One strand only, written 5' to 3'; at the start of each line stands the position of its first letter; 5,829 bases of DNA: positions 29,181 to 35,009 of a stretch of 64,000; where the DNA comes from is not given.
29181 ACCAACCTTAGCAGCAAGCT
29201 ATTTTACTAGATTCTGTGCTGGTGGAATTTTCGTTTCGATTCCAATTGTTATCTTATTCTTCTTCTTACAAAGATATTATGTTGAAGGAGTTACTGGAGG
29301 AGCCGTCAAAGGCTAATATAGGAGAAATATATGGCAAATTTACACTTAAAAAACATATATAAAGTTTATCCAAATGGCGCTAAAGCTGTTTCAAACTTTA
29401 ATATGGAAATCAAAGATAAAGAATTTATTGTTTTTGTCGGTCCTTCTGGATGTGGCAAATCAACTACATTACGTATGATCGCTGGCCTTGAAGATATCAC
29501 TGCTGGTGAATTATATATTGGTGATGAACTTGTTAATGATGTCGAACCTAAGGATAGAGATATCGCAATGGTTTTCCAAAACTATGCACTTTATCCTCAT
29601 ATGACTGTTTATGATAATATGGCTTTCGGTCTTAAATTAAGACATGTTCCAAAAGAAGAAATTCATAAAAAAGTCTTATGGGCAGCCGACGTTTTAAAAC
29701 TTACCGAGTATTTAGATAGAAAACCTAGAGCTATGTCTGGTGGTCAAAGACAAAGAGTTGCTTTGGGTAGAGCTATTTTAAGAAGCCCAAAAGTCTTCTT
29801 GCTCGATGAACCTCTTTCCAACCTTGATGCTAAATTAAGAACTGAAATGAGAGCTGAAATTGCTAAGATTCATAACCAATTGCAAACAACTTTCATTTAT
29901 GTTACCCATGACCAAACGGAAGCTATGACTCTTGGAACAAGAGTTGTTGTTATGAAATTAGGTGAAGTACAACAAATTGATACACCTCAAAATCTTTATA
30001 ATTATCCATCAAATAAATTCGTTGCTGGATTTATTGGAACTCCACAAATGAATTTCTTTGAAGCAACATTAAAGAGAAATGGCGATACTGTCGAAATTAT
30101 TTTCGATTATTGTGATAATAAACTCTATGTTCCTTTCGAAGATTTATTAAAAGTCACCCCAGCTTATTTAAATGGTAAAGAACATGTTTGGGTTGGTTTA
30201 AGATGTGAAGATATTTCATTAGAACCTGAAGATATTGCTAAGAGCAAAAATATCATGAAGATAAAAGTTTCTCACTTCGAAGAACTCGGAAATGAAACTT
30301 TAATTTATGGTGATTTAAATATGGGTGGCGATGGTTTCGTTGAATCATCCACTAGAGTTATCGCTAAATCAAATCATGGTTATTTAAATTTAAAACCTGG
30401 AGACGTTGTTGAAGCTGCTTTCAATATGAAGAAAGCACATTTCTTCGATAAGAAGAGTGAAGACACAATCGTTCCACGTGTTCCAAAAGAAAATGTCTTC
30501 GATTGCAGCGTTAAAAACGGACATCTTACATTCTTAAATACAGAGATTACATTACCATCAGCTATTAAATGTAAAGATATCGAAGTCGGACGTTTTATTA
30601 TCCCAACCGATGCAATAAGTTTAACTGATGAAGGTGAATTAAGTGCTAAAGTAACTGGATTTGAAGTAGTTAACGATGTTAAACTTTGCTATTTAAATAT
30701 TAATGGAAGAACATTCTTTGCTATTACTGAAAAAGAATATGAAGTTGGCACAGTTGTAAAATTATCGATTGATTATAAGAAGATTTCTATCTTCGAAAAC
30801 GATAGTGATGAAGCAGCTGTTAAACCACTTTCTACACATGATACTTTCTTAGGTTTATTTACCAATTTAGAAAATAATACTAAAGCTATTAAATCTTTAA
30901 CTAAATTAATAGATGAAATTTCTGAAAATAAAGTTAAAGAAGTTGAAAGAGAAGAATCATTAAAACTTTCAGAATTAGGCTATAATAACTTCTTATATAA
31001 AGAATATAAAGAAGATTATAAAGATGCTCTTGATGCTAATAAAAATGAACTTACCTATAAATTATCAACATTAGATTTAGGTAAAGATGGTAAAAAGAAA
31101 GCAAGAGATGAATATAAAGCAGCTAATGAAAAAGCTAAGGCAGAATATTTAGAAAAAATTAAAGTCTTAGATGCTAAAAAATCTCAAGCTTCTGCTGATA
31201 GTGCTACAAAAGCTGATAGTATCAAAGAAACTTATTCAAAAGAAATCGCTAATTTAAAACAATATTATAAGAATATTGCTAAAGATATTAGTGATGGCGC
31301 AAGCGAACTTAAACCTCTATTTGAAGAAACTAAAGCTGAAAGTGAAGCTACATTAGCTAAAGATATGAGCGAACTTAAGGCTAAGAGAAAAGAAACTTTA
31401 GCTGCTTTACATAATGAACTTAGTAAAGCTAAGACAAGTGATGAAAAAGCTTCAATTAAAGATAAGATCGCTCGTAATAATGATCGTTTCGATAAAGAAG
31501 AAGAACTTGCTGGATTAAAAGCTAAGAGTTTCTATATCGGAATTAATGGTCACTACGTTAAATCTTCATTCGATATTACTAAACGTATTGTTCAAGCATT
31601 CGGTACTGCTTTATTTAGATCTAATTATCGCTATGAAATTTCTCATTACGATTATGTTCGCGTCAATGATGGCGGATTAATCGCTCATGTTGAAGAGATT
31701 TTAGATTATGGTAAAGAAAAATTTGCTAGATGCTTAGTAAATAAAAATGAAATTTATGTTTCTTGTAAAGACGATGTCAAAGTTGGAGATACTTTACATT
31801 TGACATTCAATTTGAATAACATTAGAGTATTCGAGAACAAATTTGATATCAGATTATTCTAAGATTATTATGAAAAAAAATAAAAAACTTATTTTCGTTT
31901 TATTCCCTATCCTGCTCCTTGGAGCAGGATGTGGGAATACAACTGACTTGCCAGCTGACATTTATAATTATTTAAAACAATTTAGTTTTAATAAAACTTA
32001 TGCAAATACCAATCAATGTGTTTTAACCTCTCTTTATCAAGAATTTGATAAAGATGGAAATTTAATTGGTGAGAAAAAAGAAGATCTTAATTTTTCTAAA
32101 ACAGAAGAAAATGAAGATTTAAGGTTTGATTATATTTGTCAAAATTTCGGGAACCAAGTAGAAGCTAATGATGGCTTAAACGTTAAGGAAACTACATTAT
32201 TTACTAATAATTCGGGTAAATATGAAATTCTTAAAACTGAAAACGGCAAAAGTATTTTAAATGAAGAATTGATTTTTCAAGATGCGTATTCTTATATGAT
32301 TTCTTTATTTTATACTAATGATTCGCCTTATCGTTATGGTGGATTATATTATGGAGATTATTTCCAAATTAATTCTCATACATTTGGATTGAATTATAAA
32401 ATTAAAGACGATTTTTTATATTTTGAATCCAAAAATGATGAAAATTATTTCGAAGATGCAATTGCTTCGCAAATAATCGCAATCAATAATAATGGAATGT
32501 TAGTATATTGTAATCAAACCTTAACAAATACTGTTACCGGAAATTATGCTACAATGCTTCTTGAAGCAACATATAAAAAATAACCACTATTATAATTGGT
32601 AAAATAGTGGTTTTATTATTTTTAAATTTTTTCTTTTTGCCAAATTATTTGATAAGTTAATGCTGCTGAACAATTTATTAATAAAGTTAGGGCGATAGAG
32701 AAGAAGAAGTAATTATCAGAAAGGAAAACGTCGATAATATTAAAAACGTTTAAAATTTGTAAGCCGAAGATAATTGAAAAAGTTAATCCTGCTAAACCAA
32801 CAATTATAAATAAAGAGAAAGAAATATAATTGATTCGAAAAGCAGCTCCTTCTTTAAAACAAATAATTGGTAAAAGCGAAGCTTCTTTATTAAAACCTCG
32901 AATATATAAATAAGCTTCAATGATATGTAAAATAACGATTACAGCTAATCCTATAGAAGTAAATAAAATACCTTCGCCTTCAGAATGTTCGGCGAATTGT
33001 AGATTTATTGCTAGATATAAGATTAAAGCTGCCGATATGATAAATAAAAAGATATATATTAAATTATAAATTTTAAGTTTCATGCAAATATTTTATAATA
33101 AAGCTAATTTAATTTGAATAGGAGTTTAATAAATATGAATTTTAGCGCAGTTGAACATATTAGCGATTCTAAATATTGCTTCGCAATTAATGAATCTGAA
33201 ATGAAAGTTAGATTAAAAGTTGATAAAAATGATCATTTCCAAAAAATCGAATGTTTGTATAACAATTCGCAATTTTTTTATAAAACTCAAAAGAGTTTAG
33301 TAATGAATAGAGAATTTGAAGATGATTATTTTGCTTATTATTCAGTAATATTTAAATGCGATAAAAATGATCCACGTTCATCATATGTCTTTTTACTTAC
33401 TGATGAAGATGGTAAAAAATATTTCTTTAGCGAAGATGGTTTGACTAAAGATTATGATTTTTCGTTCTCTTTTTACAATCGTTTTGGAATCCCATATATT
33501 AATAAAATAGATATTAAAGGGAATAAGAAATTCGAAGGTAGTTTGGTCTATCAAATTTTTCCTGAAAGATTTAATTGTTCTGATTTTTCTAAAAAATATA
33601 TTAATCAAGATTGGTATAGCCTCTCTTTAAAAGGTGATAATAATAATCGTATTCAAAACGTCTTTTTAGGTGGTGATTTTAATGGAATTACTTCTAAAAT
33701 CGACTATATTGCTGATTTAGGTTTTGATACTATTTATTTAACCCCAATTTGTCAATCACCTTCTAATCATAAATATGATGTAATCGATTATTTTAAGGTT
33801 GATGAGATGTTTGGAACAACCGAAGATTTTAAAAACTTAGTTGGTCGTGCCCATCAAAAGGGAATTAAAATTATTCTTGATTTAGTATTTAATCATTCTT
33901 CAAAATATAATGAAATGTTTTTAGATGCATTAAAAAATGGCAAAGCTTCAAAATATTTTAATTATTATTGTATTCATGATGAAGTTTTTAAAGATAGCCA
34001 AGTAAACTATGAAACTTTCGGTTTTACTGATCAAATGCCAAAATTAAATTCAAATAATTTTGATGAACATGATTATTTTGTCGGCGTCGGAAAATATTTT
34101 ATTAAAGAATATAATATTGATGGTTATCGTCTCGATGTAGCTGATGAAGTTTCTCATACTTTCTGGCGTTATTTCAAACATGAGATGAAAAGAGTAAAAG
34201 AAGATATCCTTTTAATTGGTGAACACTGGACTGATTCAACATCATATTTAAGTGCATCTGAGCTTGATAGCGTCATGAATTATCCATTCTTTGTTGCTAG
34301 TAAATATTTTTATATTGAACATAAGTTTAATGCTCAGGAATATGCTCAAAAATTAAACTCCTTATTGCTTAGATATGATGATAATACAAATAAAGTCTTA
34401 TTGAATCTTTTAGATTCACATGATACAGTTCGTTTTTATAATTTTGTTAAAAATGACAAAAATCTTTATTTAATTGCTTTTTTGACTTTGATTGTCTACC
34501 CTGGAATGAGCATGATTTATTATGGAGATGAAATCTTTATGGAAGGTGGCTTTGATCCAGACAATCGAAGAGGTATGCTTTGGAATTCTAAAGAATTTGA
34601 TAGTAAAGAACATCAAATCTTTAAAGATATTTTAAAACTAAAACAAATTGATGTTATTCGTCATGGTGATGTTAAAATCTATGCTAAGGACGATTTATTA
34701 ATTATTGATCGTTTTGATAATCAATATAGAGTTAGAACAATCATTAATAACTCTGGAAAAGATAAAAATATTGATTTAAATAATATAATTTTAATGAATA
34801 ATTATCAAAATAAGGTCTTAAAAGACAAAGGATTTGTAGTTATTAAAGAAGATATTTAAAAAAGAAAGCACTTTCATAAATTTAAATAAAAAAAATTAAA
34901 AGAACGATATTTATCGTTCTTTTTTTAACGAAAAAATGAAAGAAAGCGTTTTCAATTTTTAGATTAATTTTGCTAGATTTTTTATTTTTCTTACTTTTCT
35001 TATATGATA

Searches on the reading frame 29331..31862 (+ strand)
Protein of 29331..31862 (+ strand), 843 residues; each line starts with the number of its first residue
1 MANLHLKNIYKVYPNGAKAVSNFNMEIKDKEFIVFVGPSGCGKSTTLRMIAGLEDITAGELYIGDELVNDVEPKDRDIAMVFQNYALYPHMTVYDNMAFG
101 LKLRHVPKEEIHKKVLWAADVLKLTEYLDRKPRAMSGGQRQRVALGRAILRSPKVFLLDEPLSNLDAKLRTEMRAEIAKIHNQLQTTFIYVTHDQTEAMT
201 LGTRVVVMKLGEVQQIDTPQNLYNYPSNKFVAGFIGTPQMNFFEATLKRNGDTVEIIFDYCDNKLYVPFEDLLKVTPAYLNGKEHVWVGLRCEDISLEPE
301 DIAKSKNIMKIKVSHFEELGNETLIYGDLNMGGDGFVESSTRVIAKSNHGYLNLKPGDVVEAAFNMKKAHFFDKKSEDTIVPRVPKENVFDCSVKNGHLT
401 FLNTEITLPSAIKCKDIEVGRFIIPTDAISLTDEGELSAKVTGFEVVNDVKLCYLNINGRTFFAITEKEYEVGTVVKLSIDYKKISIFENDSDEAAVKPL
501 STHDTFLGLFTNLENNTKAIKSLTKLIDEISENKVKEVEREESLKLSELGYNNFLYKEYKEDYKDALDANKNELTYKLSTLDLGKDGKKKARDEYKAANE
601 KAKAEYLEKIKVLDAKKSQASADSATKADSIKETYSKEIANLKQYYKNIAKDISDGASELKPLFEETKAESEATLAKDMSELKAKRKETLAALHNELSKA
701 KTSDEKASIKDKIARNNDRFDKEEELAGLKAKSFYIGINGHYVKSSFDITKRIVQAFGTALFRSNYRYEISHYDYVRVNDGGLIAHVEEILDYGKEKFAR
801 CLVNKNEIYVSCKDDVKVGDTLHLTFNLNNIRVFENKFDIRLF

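Call 4: search_protein_families(library=pfam, proteins=[window:29331-31862:+])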
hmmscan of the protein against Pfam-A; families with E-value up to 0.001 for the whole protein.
window:29331-31862:+ (843 aa): 5 families
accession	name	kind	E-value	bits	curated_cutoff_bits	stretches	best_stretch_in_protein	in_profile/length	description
PF00005.33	ABC_tran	-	6.4e-31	108.2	25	1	21-162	2-136/137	ABC transporter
PF17912.7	OB_MalK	-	1.8e-06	29.2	27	1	236-295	1-53/53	MalK OB fold domain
PF08402.16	TOBE_2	-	1.9e-05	25.1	21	0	288-372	1-76/76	TOBE domain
PF13304.12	AAA_21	-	3.3e-05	24.6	27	0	131-195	234-300/304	AAA domain, putative AbiEii toxin, Type IV TA system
PF02463.25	SMC_N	-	3.4e-05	23.8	40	1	29-200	23-206/220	RecF/RecN/SMC N terminal domain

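Call 70: search_protein_families(library=ncbifam, proteins=[window:29331-31862:+], max_evalue=0.00001)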
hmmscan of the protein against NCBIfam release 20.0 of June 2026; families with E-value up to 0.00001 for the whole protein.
window:29331-31862:+ (843 aa): 177 families (the best 25 are shown)
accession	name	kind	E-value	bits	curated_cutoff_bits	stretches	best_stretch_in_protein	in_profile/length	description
NF008653.0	PRK11650.1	subfamily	2.9e-139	464.1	432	1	1-378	1-353/357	sn-glycerol-3-phosphate ABC transporter ATP-binding protein UgpC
NF008233.0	PRK11000.1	equivalog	1.8e-119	398.9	568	1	1-374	1-355/369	maltose/maltodextrin ABC transporter ATP-binding protein MalK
NF006987.0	PRK09452.1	equivalog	4.1e-94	315.4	482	1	4-299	18-303/378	spermidine/putrescine ABC transporter ATP-binding protein PotA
NF040933.2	ABC_arch_GlcV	equivalog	2.2e-92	309.7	450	1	4-312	3-303/357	glucose ABC transporter ATP-binding protein GlcV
TIGR01187.1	potA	subfamily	1.6e-89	300.2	355.6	1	36-343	2-300/325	polyamine ABC transporter ATP-binding protein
NF043075.1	MMSYN1_0197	equivalog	2e-88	296.6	550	1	4-250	3-246/341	spermidine/putrescine ABC transporter ATP-binding protein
TIGR03265.1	PhnT2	equivalog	5e-88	295.7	457.7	1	3-326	4-309/353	putative 2-aminoethylphosphonate ABC transporter ATP-binding protein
NF008513.0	PRK11432.1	equivalog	4.6e-80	269.1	496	1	4-301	7-289/351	ferric ABC transporter ATP-binding protein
NF040840.2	tungstate_WtpC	equivalog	6e-78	262.5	440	1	19-366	15-341/347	tungstate ABC transporter ATP-binding protein WtpC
NF008621.0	PRK11607.1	equivalog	2.6e-74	250.3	613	1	4-329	20-336/377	putrescine ABC transporter ATP-binding subunit PotG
TIGR00968.1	3a0106s01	subfamily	7e-74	248.3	342.75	1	6-237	3-233/237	sulfate ABC transporter ATP-binding protein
TIGR03258.1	PhnT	equivalog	8.3e-71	238.9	499.15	1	16-239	20-244/359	2-aminoethylphosphonate ABC transport system ATP-binding subunit PhnT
NF008105.0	PRK10851.1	equivalog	4.1e-67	226.4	502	1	5-246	4-246/362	sulfate/thiosulfate ABC transporter ATP-binding protein CysA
TIGR01186.1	proV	subfamily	9.5e-67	225.6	326.6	1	16-239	5-234/363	betaine/proline/choline family ABC transporter ATP-binding protein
TIGR03415.1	ABC_choXWV_ATP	equivalog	4.1e-52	177.4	483.75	1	19-236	39-266/382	choline ABC transporter ATP-binding protein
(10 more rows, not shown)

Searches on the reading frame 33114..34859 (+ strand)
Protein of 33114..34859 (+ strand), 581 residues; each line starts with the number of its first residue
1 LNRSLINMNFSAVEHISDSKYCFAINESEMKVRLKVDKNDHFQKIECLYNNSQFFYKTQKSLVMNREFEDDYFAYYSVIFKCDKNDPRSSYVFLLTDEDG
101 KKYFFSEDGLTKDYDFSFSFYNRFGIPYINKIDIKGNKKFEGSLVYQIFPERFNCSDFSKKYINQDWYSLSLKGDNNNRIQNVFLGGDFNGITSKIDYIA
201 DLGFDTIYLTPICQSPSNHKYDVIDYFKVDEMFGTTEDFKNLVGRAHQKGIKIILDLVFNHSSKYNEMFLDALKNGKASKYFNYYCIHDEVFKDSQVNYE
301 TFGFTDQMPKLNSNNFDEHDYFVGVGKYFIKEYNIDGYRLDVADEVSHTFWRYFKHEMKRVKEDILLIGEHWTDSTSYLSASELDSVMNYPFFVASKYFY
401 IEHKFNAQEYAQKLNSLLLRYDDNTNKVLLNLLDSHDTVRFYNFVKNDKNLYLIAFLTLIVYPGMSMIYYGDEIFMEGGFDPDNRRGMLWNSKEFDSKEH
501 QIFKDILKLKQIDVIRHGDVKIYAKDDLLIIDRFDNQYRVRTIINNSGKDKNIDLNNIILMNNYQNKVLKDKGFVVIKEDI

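Call 28: search_protein_families(library=pfam, proteins=[window:33114-34859:+], max_evalue=0.00001)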
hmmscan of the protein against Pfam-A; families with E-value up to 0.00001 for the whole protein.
window:33114-34859:+ (581 aa): 2 families
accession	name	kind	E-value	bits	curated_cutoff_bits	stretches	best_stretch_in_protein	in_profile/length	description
PF00128.31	Alpha-amylase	-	8.5e-65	220.1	22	1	147-500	1-403/446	Alpha amylase, catalytic domain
PF02903.20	Alpha-amylase_N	-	2.3e-16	60.5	23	1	8-130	1-120/120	Alpha amylase, N-terminal ig-like domain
